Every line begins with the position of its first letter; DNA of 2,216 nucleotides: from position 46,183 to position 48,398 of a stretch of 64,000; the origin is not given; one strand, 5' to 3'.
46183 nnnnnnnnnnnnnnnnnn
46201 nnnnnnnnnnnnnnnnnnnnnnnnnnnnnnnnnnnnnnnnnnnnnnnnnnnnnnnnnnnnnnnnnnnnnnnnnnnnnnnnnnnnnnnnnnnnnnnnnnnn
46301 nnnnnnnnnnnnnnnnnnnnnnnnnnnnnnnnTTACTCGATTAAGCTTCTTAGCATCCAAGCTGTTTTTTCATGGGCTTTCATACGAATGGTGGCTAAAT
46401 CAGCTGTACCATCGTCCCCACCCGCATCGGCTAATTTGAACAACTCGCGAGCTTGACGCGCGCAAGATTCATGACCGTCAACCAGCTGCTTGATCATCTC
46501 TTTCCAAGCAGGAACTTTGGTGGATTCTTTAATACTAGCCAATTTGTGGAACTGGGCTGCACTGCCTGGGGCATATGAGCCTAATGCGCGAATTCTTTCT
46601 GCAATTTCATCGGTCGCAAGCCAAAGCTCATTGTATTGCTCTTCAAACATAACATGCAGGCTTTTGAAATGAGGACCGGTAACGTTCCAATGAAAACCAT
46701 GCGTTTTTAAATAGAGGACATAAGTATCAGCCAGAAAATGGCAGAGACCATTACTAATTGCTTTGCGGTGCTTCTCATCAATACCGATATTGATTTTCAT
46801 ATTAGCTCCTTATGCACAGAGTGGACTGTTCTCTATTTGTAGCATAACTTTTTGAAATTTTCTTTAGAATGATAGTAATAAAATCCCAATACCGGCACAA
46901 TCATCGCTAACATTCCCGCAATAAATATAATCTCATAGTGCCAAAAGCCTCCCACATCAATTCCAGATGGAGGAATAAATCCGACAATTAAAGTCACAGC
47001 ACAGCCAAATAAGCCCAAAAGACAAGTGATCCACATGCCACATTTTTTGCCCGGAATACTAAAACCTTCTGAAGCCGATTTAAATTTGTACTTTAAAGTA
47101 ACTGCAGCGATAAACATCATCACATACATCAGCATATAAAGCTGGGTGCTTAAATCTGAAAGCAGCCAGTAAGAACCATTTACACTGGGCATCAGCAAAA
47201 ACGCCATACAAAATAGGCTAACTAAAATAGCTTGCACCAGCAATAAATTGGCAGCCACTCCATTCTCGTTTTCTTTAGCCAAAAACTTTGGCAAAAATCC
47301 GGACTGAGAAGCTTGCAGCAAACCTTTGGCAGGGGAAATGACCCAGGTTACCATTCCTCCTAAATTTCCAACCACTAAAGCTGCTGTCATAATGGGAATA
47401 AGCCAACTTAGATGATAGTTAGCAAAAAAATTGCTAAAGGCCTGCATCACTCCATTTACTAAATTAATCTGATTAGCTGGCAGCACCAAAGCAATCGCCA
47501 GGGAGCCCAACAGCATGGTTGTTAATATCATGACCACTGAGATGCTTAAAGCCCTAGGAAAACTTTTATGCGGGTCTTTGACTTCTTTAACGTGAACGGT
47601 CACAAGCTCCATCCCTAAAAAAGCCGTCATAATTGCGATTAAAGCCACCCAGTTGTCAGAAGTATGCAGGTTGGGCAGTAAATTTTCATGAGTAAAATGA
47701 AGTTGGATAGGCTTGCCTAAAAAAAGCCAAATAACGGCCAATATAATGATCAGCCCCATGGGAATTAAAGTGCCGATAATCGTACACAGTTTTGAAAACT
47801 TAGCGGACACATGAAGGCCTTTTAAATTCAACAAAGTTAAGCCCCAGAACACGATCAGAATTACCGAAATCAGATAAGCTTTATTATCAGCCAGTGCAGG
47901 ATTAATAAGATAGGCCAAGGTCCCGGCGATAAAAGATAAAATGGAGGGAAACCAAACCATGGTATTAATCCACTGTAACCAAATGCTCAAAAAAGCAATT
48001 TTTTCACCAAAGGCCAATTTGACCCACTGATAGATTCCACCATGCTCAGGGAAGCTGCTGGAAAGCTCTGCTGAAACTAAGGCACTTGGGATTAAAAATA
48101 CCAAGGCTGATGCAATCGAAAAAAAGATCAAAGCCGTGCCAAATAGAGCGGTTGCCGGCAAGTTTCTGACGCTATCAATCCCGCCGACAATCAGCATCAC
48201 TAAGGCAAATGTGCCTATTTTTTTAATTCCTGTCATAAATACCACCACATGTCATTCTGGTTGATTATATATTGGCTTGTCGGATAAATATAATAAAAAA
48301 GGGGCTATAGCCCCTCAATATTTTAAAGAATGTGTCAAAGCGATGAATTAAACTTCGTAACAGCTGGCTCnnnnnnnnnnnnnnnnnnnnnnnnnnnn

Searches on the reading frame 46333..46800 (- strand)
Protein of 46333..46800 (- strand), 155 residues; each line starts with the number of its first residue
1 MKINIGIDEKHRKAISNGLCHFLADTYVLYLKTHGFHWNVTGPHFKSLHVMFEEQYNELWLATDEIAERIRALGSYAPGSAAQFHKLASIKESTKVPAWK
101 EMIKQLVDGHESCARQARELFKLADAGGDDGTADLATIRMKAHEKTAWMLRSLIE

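Call 79: search_protein_families(library=pfam, proteins=[window:46333-46800:-], max_evalue=0.00001)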
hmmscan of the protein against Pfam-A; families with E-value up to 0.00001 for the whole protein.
window:46333-46800:- (155 aa): 1 family
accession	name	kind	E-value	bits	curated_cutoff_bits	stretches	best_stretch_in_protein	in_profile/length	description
PF00210.30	Ferritin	-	8.9e-28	97.4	24.5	1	21-155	6-137/142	Ferritin-like domain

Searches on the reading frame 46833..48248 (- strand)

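Call 79: search_protein_families(library=pfam, proteins=[window:46833-48248:-], max_evalue=0.00001)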
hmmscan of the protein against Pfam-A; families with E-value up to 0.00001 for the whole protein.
window:46833-48248:- (471 aa): 2 families
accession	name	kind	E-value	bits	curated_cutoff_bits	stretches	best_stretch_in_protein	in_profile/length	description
PF13520.12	AA_permease_2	-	1.2e-72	245.6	27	1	11-444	1-425/427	Amino acid permease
PF00324.27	AA_permease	-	4.1e-28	98.7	24.6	1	21-467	11-466/470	Amino acid permease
